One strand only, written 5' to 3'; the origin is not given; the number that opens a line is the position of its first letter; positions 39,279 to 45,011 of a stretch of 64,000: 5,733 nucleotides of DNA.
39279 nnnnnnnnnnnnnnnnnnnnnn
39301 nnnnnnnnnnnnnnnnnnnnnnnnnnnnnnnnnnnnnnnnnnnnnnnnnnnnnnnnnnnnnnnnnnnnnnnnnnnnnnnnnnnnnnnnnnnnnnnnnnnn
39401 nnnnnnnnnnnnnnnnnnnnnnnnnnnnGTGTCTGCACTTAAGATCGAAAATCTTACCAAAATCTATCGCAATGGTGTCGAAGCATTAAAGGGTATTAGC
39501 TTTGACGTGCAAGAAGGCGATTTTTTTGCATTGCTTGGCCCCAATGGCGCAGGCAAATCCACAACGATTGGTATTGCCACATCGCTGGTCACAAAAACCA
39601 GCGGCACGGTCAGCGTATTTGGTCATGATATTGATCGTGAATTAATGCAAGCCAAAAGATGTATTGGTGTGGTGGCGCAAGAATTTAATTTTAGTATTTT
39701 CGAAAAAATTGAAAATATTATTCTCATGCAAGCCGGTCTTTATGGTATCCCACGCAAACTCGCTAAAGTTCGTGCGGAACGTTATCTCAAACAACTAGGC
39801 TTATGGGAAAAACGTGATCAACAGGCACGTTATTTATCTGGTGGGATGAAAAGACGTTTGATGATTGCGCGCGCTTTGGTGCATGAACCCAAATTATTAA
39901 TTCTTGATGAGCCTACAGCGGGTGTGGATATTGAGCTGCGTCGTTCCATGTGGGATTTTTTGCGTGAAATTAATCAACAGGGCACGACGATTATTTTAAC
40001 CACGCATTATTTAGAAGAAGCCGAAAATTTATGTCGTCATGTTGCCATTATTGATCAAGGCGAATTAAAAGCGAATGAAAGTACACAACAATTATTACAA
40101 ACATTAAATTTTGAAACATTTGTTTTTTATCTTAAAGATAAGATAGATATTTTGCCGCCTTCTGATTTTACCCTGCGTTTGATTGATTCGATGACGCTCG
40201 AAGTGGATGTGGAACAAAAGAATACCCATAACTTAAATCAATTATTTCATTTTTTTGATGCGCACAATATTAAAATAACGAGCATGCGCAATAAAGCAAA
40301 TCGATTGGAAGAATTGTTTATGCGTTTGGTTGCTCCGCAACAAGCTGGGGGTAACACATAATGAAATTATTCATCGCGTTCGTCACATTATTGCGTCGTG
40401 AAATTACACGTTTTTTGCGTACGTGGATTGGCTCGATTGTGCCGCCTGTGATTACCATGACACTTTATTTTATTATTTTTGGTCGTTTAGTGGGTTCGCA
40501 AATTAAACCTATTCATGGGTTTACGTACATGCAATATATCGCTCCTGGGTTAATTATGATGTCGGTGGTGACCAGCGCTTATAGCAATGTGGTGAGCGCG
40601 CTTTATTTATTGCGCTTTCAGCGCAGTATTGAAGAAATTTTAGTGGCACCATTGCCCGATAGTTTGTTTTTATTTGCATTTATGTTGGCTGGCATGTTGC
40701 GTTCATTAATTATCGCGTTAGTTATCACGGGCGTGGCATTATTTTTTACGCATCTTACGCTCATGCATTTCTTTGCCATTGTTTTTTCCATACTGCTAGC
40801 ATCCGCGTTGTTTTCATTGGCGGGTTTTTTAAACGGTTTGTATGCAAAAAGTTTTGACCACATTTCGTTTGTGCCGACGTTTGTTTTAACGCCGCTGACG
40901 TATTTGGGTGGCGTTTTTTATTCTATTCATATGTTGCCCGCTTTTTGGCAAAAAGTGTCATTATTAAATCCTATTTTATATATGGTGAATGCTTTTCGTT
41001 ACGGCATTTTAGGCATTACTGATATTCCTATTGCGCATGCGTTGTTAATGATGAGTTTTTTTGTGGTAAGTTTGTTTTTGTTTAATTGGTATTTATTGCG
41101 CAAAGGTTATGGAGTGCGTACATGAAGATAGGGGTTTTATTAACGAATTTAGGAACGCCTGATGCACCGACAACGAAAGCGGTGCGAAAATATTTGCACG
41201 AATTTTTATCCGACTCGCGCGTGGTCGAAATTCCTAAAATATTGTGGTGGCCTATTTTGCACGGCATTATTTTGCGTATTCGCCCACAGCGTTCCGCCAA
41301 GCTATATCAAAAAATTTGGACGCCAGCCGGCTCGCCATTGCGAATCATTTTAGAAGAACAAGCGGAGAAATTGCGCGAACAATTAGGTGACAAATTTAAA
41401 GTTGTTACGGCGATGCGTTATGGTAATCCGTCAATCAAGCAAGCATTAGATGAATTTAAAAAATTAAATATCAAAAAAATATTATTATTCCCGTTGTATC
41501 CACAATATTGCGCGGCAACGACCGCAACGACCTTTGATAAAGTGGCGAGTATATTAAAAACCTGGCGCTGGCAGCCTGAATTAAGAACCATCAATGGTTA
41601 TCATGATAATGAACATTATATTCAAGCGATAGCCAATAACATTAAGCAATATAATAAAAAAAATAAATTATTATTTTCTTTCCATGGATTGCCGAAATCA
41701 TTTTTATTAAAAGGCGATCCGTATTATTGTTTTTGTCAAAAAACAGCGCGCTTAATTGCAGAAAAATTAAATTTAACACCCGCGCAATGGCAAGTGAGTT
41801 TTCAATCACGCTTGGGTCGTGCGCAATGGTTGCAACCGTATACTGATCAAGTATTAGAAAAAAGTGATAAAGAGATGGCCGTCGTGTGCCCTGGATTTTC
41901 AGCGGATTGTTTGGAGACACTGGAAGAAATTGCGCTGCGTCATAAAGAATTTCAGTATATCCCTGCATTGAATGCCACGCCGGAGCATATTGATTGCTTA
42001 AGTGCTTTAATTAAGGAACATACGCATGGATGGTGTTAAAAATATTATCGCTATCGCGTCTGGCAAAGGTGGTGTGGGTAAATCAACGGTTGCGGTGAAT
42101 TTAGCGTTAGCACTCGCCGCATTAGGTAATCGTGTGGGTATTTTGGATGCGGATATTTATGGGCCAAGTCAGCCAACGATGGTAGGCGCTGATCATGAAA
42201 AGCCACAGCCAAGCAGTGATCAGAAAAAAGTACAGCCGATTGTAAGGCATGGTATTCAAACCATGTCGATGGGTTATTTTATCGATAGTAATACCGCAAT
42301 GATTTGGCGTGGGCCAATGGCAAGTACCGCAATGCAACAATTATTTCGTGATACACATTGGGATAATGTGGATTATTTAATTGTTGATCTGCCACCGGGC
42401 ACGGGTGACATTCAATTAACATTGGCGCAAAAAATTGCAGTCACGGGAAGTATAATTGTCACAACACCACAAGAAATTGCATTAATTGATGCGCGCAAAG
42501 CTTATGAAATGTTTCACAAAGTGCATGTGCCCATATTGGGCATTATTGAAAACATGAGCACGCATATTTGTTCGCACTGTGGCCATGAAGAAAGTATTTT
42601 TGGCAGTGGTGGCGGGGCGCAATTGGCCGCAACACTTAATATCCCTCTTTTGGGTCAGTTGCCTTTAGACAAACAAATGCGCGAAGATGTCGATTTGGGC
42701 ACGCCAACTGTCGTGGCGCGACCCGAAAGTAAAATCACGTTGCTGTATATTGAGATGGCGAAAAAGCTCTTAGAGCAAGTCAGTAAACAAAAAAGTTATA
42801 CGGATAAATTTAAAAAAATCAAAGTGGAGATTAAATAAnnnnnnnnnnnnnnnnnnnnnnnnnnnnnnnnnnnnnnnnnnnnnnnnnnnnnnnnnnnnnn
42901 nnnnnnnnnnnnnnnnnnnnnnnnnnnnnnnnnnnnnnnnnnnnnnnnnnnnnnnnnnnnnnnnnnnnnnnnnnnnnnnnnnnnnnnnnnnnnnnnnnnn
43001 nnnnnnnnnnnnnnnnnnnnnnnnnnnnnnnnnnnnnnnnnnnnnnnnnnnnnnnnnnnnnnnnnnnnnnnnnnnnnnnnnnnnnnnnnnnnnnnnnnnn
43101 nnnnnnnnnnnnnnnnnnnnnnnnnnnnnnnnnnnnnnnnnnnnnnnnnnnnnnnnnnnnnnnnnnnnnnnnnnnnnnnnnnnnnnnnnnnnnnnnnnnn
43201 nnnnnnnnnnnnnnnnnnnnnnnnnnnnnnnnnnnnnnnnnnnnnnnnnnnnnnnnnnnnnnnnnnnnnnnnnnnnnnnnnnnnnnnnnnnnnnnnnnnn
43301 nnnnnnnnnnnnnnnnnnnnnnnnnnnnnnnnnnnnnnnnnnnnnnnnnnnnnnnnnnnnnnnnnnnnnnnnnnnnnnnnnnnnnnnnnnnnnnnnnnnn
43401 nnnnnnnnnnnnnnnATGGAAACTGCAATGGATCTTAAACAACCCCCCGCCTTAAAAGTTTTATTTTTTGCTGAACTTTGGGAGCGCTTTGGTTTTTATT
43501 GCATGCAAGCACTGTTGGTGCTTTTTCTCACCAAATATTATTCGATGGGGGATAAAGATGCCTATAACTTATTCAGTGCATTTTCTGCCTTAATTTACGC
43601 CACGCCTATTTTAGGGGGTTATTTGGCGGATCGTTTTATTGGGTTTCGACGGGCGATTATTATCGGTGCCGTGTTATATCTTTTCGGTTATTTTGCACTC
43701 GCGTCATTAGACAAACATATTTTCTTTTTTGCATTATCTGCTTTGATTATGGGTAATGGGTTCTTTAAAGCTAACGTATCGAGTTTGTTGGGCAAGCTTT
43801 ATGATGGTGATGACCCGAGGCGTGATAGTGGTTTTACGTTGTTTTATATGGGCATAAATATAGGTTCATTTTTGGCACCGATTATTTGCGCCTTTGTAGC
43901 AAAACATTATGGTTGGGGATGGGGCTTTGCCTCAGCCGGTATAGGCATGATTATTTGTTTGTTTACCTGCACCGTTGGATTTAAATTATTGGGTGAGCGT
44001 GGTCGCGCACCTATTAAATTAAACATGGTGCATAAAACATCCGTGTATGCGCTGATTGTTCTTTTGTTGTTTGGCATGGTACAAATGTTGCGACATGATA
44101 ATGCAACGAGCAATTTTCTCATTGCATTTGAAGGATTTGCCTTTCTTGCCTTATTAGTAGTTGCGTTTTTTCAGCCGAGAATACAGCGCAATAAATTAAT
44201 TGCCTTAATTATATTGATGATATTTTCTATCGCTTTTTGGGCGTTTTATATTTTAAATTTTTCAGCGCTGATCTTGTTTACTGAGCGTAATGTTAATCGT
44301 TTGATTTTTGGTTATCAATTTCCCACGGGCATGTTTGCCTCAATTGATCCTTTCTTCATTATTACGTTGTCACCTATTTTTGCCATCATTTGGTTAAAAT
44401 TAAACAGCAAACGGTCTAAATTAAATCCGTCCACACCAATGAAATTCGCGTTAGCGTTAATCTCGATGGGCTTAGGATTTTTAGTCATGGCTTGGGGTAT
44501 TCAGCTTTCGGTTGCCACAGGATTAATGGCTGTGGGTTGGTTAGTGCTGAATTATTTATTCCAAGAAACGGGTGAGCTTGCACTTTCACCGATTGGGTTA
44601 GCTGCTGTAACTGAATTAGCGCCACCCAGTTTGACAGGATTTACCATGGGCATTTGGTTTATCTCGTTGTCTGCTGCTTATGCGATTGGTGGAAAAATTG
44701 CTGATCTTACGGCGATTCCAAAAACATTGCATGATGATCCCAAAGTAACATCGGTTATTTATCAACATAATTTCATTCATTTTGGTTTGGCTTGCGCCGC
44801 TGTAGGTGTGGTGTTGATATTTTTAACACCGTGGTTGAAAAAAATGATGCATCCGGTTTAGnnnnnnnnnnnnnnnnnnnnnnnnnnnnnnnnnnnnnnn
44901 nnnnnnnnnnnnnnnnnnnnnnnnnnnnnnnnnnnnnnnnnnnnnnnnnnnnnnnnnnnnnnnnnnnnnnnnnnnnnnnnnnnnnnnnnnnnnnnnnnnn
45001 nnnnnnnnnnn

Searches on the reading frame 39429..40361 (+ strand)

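Call 32: search_protein_families(library=pfam, proteins=[window:39429-40361:+], max_evalue=0.00001)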
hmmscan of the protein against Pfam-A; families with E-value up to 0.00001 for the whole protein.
window:39429-40361:+ (310 aa): 2 families
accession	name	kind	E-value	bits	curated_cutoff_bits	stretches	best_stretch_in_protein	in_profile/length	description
PF00005.33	ABC_tran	-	1.4e-32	113.6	25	1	20-164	1-137/137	ABC transporter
PF13304.12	AAA_21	-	4.7e-10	40.5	27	1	132-193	234-298/304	AAA domain, putative AbiEii toxin, Type IV TA system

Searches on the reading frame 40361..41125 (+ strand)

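Call 32: search_protein_families(library=pfam, proteins=[window:40361-41125:+], max_evalue=0.00001)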
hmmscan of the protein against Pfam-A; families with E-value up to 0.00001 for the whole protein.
window:40361-41125:+ (254 aa): 2 families
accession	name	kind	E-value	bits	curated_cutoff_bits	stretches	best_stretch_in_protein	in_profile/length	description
PF01061.29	ABC2_membrane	-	4.1e-32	111.9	26.9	1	7-216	3-210/211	ABC-2 type transporter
PF12698.13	ABC2_membrane_3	-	1.5e-06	28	31.6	1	56-244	160-347/347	ABC-2 family transporter protein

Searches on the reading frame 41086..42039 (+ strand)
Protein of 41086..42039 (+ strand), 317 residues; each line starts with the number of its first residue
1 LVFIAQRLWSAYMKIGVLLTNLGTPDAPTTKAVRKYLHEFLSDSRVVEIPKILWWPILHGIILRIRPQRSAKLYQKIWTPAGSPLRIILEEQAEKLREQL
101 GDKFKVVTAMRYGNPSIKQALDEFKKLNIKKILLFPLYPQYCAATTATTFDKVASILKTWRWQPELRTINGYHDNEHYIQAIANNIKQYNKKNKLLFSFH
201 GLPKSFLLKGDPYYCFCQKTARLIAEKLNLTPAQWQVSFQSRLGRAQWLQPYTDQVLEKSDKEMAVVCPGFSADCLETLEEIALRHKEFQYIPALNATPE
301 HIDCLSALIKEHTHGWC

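Call 32: search_protein_families(library=pfam, proteins=[window:41086-42039:+], max_evalue=0.00001)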
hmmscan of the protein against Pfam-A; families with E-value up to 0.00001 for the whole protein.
window:41086-42039:+ (317 aa): 1 family
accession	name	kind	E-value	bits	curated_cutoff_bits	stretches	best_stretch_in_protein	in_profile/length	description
PF00762.24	Ferrochelatase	-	1.1e-105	353.6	27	1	14-312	1-316/317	Ferrochelatase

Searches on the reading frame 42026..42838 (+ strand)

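Call 32: search_protein_families(library=pfam, proteins=[window:42026-42838:+], max_evalue=0.00001)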
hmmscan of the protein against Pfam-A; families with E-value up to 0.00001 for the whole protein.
window:42026-42838:+ (270 aa): 5 families
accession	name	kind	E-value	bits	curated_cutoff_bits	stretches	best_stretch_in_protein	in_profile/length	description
PF10609.15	ParA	-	3e-102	341.7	27.1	1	4-248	2-245/246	NUBPL iron-transfer P-loop NTPase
PF01656.29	CbiA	-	3.4e-13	50.1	25.4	1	8-178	1-83/125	CobQ/CobB/MinD/ParA nucleotide binding domain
PF13614.12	AAA_31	-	5.5e-12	46.4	27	1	6-153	2-154/177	AAA domain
PF09140.17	MipZ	-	3.1e-08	33.7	20.7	1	7-138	2-122/262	ATPase MipZ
PF00142.24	Fer4_NifH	-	2.3e-07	31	25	1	9-252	4-248/271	4Fe-4S iron sulfur cluster binding proteins, NifH/frxC family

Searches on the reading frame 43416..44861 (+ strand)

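Call 6: search_protein_families(library=pfam, proteins=[window:43416-44861:+], max_evalue=0.01)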
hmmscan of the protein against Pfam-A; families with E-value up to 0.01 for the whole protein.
window:43416-44861:+ (481 aa): 2 families
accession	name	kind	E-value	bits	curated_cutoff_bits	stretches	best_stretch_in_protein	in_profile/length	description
PF00854.27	PTR2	-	8.8e-61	206.4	27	1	79-436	2-383/392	POT family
PF07690.21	MFS_1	-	1.6e-19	70.5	33.4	1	17-425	2-346/347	Major Facilitator Superfamily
